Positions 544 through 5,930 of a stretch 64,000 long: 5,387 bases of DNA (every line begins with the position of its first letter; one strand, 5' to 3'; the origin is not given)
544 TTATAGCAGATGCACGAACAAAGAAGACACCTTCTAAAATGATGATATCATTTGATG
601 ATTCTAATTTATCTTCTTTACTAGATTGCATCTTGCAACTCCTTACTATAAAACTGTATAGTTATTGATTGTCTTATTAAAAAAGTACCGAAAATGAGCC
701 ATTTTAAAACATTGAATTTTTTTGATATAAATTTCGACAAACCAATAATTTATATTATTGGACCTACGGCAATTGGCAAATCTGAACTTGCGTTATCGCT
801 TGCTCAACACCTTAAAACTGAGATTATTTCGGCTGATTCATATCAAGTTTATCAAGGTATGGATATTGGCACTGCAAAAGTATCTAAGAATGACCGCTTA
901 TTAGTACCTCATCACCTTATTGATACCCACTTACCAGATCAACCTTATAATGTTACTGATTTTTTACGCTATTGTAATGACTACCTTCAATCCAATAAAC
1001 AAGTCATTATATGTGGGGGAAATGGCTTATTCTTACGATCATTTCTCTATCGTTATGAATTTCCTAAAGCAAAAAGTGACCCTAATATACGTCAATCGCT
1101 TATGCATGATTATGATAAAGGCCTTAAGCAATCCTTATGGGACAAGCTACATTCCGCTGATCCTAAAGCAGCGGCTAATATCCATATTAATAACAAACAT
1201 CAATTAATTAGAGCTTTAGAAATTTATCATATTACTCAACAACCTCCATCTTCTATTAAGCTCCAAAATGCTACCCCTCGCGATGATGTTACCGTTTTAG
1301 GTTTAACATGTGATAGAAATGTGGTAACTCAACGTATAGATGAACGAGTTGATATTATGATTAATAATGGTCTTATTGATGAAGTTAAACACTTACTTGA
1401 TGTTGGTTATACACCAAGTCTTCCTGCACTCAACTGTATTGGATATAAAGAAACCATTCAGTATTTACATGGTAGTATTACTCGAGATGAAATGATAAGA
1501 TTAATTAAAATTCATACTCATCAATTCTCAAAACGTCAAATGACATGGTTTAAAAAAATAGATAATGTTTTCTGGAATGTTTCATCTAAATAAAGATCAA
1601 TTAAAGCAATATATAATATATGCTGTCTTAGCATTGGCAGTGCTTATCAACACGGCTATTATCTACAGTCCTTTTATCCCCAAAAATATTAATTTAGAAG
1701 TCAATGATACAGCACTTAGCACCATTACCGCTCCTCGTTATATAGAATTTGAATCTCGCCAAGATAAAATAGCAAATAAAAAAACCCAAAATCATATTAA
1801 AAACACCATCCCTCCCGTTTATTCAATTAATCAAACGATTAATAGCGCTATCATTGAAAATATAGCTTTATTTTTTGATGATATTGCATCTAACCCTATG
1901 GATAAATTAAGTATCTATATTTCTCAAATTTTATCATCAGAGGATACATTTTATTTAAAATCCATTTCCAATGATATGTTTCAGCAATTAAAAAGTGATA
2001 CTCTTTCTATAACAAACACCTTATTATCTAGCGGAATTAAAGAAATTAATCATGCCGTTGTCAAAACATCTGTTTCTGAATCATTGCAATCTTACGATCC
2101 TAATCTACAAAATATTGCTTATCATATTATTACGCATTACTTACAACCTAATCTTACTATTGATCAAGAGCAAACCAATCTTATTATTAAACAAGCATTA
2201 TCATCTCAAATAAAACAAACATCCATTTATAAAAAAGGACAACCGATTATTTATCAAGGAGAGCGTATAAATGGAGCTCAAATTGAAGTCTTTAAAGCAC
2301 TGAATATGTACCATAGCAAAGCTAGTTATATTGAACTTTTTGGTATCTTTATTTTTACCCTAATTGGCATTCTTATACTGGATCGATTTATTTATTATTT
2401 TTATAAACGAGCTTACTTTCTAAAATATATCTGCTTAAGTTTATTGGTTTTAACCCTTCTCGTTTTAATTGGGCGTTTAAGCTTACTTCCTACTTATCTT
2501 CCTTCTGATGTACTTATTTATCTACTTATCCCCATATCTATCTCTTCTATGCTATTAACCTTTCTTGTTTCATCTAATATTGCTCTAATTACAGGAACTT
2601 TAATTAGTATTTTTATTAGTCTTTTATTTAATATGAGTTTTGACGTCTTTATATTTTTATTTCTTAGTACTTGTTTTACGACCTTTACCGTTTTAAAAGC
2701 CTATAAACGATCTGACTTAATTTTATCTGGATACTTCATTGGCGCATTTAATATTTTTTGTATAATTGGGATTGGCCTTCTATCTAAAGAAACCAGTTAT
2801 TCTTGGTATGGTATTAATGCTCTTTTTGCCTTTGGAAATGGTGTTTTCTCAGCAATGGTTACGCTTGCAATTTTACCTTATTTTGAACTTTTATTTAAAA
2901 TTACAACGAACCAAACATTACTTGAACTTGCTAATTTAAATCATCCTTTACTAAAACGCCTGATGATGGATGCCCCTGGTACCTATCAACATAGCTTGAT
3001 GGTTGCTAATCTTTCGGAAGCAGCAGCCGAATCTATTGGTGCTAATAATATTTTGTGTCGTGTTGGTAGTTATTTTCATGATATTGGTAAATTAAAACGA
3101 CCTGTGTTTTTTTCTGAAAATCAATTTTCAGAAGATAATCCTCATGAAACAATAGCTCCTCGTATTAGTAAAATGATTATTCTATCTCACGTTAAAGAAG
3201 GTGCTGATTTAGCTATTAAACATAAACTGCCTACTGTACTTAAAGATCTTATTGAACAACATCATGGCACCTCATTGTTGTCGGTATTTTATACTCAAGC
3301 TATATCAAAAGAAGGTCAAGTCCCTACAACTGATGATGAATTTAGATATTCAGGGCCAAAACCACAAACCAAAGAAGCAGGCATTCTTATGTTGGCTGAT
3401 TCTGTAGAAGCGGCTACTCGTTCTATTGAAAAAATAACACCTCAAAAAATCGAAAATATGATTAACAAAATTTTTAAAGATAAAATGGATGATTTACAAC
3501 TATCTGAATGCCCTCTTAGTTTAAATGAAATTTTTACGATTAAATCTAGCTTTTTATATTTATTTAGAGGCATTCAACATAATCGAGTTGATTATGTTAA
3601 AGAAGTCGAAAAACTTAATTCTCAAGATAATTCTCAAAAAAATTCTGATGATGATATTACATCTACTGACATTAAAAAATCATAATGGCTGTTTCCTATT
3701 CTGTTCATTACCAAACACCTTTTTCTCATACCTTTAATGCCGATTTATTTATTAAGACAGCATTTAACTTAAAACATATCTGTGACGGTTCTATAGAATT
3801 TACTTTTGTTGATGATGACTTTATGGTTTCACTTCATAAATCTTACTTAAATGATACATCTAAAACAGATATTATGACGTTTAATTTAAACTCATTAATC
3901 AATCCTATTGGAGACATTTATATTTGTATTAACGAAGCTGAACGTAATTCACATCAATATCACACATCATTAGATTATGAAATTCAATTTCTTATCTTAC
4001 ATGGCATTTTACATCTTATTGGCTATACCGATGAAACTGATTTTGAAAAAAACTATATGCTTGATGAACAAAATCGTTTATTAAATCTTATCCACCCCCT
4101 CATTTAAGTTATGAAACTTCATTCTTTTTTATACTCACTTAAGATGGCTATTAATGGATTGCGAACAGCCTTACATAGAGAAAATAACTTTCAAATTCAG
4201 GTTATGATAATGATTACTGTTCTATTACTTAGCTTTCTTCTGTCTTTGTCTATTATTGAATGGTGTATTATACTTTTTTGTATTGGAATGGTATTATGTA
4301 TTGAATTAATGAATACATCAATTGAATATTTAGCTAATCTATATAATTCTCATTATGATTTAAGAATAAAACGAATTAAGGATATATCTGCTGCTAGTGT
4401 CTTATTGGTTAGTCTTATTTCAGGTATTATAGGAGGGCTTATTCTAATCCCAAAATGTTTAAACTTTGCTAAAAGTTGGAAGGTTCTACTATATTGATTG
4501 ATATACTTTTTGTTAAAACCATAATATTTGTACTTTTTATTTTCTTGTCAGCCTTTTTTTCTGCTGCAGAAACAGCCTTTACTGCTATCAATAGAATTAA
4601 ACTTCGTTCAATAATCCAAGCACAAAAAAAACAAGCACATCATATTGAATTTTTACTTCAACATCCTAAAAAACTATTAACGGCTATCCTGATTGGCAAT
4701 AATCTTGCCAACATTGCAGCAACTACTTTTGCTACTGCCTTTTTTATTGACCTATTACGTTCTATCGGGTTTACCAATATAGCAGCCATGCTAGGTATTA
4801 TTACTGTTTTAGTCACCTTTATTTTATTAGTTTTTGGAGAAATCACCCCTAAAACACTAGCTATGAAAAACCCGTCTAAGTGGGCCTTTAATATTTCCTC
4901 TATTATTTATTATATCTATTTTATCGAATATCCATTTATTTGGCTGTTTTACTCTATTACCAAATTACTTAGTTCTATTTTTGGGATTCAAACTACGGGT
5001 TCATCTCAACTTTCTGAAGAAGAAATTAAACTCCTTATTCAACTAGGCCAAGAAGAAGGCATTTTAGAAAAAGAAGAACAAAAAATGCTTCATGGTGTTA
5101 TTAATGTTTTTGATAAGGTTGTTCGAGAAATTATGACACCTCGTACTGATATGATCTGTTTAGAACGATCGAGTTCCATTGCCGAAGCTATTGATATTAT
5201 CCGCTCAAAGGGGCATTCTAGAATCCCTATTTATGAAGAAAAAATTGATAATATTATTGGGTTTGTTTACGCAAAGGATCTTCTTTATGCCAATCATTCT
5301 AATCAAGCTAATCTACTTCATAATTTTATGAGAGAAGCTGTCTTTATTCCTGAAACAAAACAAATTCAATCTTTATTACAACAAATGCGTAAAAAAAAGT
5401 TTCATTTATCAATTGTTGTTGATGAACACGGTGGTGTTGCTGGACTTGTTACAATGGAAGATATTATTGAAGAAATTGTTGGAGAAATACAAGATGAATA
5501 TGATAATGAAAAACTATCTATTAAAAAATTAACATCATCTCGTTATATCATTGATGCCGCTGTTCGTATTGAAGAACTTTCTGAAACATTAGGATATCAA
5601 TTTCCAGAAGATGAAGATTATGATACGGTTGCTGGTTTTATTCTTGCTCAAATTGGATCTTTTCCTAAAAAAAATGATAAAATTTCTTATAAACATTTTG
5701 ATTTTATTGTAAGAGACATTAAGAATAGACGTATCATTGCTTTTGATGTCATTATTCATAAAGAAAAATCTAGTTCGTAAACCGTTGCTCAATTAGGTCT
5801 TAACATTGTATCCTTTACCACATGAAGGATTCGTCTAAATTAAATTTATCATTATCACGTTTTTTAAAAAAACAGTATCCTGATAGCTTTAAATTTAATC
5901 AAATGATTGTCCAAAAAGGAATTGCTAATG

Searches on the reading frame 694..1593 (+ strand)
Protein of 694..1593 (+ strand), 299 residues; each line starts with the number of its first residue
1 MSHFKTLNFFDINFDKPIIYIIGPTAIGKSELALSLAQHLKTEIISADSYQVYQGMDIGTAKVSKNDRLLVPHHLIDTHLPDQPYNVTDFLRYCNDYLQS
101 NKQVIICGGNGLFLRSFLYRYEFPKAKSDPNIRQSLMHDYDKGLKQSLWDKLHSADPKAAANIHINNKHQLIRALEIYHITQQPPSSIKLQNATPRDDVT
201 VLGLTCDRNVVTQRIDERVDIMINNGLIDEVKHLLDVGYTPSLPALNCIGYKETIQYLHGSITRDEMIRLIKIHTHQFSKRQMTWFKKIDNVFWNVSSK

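Call 27: search_protein_families(library=pfam, proteins=[window:694-1593:+], max_evalue=0.0001)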
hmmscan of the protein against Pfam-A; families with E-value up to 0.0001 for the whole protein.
window:694-1593:+ (299 aa): 2 families
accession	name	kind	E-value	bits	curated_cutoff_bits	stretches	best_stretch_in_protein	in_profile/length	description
PF01715.23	IPPT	-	1.8e-75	254.2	23.6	1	51-288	1-242/243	IPP transferase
PF01745.22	IPT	-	1.6e-05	24.9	20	1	20-65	5-50/233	Isopentenyl transferase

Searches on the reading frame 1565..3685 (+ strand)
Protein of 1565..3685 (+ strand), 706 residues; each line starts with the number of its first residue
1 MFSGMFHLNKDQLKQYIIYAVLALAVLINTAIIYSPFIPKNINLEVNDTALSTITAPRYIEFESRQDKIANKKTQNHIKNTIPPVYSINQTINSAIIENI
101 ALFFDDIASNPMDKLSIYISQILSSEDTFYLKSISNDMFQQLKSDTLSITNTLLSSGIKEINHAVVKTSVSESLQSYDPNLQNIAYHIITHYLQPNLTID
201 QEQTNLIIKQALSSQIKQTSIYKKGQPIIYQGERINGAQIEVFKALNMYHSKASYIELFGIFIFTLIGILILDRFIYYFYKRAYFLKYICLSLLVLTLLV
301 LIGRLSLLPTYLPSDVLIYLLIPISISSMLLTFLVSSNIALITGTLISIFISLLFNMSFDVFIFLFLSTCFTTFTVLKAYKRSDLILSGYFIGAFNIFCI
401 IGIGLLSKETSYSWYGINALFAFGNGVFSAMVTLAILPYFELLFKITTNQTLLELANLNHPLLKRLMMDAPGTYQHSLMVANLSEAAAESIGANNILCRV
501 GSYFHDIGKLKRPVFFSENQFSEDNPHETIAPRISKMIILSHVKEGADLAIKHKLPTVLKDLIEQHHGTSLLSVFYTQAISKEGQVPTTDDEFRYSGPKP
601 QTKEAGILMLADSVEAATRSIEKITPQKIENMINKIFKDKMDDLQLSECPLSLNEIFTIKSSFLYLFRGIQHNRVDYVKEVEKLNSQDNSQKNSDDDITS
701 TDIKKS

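Call 27: search_protein_families(library=pfam, proteins=[window:1565-3685:+], max_evalue=0.0001)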
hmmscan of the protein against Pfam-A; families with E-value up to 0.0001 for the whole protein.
window:1565-3685:+ (706 aa): 3 families
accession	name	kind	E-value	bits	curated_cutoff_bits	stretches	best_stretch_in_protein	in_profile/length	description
PF07697.16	7TMR-HDED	-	3.9e-31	109.2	27.6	1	45-249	1-223/224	7TM-HD extracellular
PF07698.17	7TM-7TMR_HD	-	8.5e-28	98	29.4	1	257-448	3-190/190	7TM receptor with intracellular HD hydrolase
PF01966.28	HD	-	4.3e-18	66.1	22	1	473-616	1-115/116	HD domain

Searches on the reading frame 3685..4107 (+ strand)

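Call 27: search_protein_families(library=pfam, proteins=[window:3685-4107:+], max_evalue=0.0001)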
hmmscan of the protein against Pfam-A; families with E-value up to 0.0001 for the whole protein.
window:3685-4107:+ (140 aa): 1 family
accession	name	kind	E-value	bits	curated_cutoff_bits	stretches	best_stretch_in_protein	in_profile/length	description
PF02130.23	YbeY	-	4.1e-26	91.8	25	1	33-134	26-127/129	Endoribonuclease YbeY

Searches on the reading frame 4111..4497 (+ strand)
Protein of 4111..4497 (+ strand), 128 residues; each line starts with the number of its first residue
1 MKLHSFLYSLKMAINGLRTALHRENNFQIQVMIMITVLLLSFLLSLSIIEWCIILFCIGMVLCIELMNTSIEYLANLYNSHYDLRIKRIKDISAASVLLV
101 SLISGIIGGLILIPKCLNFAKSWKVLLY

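Call 27: search_protein_families(library=pfam, proteins=[window:4111-4497:+], max_evalue=0.0001)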
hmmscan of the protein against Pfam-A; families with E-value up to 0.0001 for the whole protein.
window:4111-4497:+ (128 aa): 1 family
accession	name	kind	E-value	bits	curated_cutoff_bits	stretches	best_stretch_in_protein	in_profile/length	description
PF01219.24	DAGK_prokar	-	3.3e-30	104.4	22.3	1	12-112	2-102/102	Prokaryotic diacylglycerol kinase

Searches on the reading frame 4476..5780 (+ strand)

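Call 27: search_protein_families(library=pfam, proteins=[window:4476-5780:+], max_evalue=0.0001)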
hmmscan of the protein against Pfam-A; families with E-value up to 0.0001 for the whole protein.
window:4476-5780:+ (434 aa): 3 families
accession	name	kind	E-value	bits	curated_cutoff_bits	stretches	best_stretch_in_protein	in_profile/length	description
PF01595.25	CNNM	-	1.2e-52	178.7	28.4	1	16-201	1-181/181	Cyclin M transmembrane N-terminal domain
PF03471.22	CorC_HlyC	-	1.4e-20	73.6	27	1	352-424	3-76/81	Transporter associated domain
PF00571.33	CBS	-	7.3e-20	71.5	24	2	216-272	1-54/57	CBS domain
